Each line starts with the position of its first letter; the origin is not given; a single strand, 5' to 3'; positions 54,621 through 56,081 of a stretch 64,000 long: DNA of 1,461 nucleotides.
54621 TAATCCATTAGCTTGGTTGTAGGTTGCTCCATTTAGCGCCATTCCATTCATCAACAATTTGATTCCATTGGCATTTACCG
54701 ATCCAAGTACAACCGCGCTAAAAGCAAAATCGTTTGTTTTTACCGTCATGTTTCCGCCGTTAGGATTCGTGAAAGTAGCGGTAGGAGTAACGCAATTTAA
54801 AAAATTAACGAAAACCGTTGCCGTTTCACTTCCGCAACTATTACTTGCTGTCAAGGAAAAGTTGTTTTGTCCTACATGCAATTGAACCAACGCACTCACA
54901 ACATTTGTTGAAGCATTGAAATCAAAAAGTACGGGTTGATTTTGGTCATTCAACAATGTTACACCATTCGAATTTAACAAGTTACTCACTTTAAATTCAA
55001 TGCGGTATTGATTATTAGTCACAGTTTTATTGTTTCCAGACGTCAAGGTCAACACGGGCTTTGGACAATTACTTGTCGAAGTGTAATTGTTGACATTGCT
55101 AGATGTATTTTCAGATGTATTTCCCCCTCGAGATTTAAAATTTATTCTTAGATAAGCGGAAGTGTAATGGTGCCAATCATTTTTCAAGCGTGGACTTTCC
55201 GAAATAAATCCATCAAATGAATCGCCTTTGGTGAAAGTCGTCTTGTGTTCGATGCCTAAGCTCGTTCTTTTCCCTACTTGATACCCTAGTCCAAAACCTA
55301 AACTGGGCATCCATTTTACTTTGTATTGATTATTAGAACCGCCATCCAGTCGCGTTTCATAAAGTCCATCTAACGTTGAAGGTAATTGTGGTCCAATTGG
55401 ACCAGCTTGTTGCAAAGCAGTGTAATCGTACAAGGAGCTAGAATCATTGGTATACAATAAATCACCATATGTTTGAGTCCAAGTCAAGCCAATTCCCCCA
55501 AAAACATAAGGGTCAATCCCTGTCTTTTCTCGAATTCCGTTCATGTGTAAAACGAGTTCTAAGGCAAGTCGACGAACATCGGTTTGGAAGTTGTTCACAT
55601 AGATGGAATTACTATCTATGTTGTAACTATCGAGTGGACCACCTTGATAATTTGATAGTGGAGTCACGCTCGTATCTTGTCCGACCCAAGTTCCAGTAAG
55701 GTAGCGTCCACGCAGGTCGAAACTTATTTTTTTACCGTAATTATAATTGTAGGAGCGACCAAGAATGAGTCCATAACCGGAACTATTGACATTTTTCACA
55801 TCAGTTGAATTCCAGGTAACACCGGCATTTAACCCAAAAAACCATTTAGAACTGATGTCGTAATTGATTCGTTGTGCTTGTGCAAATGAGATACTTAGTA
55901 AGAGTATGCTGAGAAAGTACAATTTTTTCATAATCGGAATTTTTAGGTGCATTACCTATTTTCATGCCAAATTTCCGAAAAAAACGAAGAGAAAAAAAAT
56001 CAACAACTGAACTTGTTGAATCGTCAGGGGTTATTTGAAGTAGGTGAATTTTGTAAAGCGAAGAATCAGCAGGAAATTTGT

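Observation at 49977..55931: Giant protein with N-terminal outer-membrane-barrel-like module, 17 tandem two-cysteine Ig-like repeats and a Pro/Thr/Lys tail, lacking any T9SS signal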

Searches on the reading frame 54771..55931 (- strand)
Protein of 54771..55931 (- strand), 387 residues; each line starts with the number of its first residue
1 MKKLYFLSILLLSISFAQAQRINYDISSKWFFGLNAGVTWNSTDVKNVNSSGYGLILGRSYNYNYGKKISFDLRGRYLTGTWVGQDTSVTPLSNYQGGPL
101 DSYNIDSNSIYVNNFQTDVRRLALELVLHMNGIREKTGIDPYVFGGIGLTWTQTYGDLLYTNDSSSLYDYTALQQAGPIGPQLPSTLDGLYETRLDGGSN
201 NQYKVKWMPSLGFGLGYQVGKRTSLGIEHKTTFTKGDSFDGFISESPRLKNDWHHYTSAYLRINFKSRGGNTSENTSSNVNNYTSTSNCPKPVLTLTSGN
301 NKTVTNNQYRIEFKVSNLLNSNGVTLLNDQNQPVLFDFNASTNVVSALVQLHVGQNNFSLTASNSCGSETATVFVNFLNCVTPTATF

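Call 32: predict_structure(alignment_id=A2)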
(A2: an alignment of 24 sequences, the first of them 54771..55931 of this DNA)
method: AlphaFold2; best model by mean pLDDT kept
length: 387 residues; sequences in the alignment: 24
mean_pLDDT: 78.8   pTM: 0.57
mean pLDDT of the five models: 78.8, 75.7, 74.9, 72.0, 71.5
residues with pLDDT >= 90: 118; 70-90: 184; 50-70: 55; < 50: 30
segments of 3 or more residues with pLDDT < 50: 19-25, 269-287, 384-387
pLDDT, mean of each block of 10 residues (from residue 1): 74 59 56 93 72 93 73 94 80 70 73 85 94 82 95 81 66 83 77 68 85 92 91 82 66 90 72 35 43 82 86 88 90 90 91 91 86 87 52
secondary structure, 60 per line:
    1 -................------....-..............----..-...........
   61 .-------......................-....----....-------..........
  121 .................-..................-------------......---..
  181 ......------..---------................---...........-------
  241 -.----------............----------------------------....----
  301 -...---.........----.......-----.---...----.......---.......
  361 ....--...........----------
elements in order: H2-17 H24-27 E29-42 E50-61 E69-90 H100-103 E111-130 H131-137 E139-156 H170-175 H179-186 E204-219 E223-233 E253-264 E293-296 E302-304 E308-316 E324-327 E337-339 E344-350 E354-364 E367-377
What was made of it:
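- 55137..55874 (-): 8-stranded OmpA/OmpX-type outer-membrane beta-barrel, aa 20-265, with three long loops (L2-L4) and short turns. The AF2 model has strands at 29-42, 50-61, 69-90, 111-130, 139-156, 204-219, 223-233 and 253-264 (call 32).
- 55068..55136 (-): Disordered polar hinge, aa 266-288 (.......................). pLDDT is below 50 for residues 269-287 (call 32).
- On Inverse autotransporter (type Ve): AF2 gives 8 strands (call 32).
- The barrel has 8 strands with long loops L2-L4 and short turns (call 32). The hinge is disordered (call 32). The barrel has 8 strands, not 12 (call 32).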

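Call 37: fold_search(model_id=the predicted structure, library=pdb)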
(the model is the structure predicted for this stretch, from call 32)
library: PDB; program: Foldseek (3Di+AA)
matches with E <= 10: 1162; with E <= 0.001: 54
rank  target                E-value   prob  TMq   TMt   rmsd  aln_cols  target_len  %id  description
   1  9fzd_A                6.3e-09  1.00  0.34  0.68   4.9       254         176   11  Structure of OmpA-long in complex with nanobody Nb39 (released 2024-07-17)
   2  9fzc_A                8.7e-09  1.00  0.34  0.72   4.5       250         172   11  Structure of OmpA-short in complex with nanobody Nb01 (released 2024-07-17)
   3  9a2m_MODEL_1_A        2.3e-08  1.00  0.34  0.38  12.4       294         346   11  Model of E. coli OmpA by in-cell photo-crosslinking MS and deep learning (released 2023-02-24)
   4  1p4t                  1.6e-07  1.00  0.31  0.72   6.1       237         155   10  Crystal structure of Neisserial surface protein A (NspA) (released 2003-07-22)
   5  9nh2_A                1.1e-06  1.00  0.34  0.56   7.8       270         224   11  In situ cryo-EM structure of porin III of the Legionella Dot/Icm T4SS machine (released 2025-09-17)
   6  3qrc_B                3.0e-06  1.00  0.30  0.66   5.8       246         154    7  The crystal structure of Ail, the attachment invasion locus protein of Yersinia pestis, in complex with the heparin an (released 2011-11-23)
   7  3qrc_A                3.5e-06  1.00  0.30  0.66   5.7       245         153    7  The crystal structure of Ail, the attachment invasion locus protein of Yersinia pestis, in complex with the heparin an (released 2011-11-23)
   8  3qra                  4.6e-06  1.00  0.30  0.66   7.1       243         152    9  The crystal structure of Ail, the attachment invasion locus protein of Yersinia pestis (released 2011-11-23)
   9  3kvn_X                4.8e-06  1.00  0.22  0.16  16.7       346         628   11  Crystal structure of the full-length autotransporter EstA from Pseudomonas aeruginosa (released 2010-01-26)
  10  3kvn_A                7.5e-06  0.99  0.22  0.15  19.4       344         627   12  Crystal structure of the full-length autotransporter EstA from Pseudomonas aeruginosa (released 2010-01-26)
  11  2n2l_MODEL_1_A        8.3e-06  1.00  0.26  0.58   8.8       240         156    9  NMR structure of yersinia pestis ail (attachment invasion locus) in decylphosphocholine micelles calculated wi (released 2015-07-22)
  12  2f1v_A                1.2e-05  1.00  0.28  0.51   7.3       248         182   12  Outer membrane protein OmpW (released 2006-01-24)
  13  2f1t_A                1.2e-05  1.00  0.28  0.51   8.1       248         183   12  Outer membrane protein OmpW (released 2006-01-24)
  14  9nh1_B                2.0e-05  1.00  0.25  0.33  18.8       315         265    9  In situ cryo-EM structure of porin I of the Legionella Dot/Icm T4SS machine (released 2025-09-17)
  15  9nh1_A                2.1e-05  1.00  0.29  0.39   6.4       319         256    8  In situ cryo-EM structure of porin I of the Legionella Dot/Icm T4SS machine (released 2025-09-17)
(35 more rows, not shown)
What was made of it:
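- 55137..55874 (-): Foldseek top matches are OmpA 9fzd/9fzc (target TM 0.68-0.72), NspA, Ail and OmpW (call 37).
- On OmpA family: Calls 32 and 37 (target TM 0.68-0.72 to the OmpA transmembrane domain).
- Closest known: OmpA. Same: Both have an N-terminal 8-stranded outer-membrane barrel (best structural match, call 37), followed by a flexible hinge and then a C-terminal part.
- It superposes on OmpA, NspA, Ail, OmpW and OmpX (call 37).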
